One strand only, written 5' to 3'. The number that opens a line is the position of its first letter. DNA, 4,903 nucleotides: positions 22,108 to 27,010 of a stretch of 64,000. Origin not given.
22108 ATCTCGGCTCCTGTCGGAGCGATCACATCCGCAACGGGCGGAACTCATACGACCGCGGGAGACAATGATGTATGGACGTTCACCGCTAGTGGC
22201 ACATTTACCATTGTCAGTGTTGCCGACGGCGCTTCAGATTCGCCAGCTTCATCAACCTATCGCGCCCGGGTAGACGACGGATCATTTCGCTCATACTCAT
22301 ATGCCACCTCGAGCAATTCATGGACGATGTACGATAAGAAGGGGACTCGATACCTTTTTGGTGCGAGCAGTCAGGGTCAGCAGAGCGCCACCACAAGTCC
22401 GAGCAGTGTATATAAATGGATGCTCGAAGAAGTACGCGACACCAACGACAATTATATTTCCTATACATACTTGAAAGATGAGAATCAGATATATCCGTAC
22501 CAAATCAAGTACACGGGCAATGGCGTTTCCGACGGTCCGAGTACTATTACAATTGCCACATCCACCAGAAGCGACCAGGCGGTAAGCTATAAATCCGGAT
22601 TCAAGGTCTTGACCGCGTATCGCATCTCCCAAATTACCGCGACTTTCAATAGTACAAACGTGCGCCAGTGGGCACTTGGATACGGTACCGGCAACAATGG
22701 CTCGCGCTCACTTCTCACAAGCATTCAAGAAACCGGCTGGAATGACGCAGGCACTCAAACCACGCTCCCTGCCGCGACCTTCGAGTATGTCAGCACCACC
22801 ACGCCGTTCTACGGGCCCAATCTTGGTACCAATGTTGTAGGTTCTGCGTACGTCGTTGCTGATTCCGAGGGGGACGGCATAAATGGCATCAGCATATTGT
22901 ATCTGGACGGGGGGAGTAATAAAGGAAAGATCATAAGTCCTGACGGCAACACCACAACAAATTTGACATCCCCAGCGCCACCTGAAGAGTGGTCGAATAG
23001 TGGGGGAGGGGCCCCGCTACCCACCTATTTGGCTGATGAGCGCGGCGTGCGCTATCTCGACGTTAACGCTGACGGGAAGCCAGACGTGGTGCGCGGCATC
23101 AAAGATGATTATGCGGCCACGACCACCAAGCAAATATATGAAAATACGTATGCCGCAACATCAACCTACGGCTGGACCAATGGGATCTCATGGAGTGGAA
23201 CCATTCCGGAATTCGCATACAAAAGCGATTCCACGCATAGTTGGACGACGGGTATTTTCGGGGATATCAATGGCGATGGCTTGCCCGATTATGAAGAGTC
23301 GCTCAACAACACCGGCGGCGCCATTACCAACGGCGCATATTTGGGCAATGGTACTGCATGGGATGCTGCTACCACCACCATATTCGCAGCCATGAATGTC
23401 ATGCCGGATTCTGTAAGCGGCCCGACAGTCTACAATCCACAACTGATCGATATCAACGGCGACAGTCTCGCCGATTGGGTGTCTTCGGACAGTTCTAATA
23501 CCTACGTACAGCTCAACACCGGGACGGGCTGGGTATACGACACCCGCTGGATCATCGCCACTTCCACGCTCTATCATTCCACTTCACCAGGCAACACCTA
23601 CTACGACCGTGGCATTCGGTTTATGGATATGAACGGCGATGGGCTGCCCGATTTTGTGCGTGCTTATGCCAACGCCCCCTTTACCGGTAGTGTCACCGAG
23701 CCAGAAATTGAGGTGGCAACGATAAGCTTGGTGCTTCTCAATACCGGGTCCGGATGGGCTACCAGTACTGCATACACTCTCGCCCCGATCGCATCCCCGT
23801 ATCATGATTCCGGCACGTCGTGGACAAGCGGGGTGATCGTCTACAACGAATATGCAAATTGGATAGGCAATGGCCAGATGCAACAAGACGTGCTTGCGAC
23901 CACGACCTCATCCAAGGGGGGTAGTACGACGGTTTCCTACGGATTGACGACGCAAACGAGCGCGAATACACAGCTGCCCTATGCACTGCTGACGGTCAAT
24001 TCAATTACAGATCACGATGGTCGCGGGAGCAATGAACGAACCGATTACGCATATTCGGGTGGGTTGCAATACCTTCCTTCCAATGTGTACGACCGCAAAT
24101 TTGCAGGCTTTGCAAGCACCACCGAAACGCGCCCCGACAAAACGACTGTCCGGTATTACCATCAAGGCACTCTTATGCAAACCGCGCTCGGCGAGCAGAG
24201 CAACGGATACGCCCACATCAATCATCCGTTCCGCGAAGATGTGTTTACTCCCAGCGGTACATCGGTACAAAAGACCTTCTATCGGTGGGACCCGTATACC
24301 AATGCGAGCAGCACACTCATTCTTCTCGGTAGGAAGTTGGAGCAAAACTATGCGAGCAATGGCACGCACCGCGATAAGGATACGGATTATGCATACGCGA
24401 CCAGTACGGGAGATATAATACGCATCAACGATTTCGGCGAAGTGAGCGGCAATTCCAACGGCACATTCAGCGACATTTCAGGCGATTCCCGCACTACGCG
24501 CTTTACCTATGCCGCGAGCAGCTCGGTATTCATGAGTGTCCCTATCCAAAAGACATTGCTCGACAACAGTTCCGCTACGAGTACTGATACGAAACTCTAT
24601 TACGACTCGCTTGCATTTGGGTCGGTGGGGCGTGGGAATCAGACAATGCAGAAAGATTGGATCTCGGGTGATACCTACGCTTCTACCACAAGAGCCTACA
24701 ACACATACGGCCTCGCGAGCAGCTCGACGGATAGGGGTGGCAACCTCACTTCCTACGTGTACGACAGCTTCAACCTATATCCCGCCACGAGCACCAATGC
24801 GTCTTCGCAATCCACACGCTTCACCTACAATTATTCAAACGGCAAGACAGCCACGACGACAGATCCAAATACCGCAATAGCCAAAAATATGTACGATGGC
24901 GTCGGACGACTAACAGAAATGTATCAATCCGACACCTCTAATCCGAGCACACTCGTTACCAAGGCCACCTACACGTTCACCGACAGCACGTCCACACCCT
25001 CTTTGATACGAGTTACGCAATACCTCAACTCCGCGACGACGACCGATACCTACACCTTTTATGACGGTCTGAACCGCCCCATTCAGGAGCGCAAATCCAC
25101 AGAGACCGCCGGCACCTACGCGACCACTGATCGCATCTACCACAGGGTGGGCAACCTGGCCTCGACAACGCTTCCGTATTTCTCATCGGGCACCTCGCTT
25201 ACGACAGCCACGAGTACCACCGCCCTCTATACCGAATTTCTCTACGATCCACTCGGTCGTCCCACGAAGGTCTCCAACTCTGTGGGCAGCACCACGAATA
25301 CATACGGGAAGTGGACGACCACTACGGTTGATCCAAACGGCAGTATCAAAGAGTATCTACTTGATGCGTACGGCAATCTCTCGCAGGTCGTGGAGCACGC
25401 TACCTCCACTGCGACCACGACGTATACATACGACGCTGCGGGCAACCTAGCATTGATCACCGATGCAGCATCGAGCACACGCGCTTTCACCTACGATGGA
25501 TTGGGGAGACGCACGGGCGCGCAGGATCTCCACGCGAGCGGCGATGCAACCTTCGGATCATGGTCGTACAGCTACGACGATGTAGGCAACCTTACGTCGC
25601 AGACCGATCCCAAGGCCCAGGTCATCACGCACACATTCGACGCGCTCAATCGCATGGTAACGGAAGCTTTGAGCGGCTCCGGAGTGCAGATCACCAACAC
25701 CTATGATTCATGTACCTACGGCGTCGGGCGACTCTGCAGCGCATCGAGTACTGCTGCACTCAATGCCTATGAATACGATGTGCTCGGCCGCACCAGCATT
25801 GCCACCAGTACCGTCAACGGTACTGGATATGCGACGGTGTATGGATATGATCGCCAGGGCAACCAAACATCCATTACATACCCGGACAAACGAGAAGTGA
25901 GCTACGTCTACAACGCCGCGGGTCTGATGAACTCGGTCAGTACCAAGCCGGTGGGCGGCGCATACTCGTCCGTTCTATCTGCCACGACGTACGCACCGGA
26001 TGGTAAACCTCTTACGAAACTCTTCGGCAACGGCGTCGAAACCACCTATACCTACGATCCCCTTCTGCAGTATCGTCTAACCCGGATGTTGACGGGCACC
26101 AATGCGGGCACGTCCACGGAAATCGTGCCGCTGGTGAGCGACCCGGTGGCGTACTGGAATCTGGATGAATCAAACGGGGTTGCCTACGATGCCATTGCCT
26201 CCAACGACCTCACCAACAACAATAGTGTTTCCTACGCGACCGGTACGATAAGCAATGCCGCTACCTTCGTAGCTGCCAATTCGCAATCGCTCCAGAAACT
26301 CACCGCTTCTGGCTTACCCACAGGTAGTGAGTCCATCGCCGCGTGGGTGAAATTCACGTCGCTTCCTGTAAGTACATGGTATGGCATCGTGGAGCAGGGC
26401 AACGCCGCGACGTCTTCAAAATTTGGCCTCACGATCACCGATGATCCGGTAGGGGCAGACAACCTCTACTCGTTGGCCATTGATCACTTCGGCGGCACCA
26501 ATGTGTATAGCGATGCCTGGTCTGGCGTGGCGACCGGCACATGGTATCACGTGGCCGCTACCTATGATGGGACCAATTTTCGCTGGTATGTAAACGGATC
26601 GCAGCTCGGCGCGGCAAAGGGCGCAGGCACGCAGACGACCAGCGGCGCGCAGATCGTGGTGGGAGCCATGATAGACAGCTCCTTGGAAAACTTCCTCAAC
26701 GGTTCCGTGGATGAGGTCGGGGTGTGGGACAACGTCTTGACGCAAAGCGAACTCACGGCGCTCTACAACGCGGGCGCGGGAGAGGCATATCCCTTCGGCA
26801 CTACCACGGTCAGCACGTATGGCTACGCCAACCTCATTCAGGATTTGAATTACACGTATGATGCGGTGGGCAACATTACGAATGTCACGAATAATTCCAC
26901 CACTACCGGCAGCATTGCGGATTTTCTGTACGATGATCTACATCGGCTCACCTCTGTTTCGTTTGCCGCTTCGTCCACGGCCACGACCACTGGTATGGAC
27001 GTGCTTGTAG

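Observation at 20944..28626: TcB/TcC-fusion-like RHS cocoon protein decorated with two paralogous polyglycine modules and a LamG lectin-like domain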

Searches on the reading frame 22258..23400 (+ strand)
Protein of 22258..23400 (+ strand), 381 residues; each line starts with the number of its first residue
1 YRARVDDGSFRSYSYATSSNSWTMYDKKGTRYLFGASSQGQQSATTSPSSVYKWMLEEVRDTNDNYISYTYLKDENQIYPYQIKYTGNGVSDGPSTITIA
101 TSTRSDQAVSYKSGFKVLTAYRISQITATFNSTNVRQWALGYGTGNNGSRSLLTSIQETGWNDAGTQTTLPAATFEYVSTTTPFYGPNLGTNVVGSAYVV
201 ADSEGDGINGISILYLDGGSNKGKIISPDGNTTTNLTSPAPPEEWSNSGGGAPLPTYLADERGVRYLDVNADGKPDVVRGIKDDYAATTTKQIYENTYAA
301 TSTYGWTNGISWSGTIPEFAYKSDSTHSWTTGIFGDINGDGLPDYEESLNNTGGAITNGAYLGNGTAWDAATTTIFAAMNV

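Call 11: search_protein_families(library=pfam, proteins=[window:22258-23400:+], max_evalue=10)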
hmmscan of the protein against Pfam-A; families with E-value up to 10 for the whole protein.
window:22258-23400:+ (381 aa): 3 families
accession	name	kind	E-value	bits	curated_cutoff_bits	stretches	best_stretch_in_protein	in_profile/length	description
PF03534.18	SpvB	-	5.2e-07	29.6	22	1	1-77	103-183/287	Salmonella virulence plasmid 65kDa B protein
PF13517.12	FG-GAP_3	-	0.0028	18.7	26.9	2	268-344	1-58/61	FG-GAP-like repeat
PF01839.29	FG-GAP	-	0.012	15.9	22.1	2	329-344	2-17/37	FG-GAP repeat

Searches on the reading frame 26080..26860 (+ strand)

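Call 11: search_protein_families(library=pfam, proteins=[window:26080-26860:+], max_evalue=10)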
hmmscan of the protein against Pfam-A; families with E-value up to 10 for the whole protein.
window:26080-26860:+ (260 aa): 3 families
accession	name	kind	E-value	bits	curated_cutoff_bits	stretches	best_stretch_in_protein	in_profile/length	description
PF13385.13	Laminin_G_3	-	2.6e-20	73.5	27.6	1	73-225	8-150/151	Concanavalin A-like lectin/glucanases superfamily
PF02210.31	Laminin_G_2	-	0.049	14.5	22.9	1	139-200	39-100/126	Laminin G domain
PF00354.24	Pentaxin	-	0.061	13.5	25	1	154-232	84-170/194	Pentaxin family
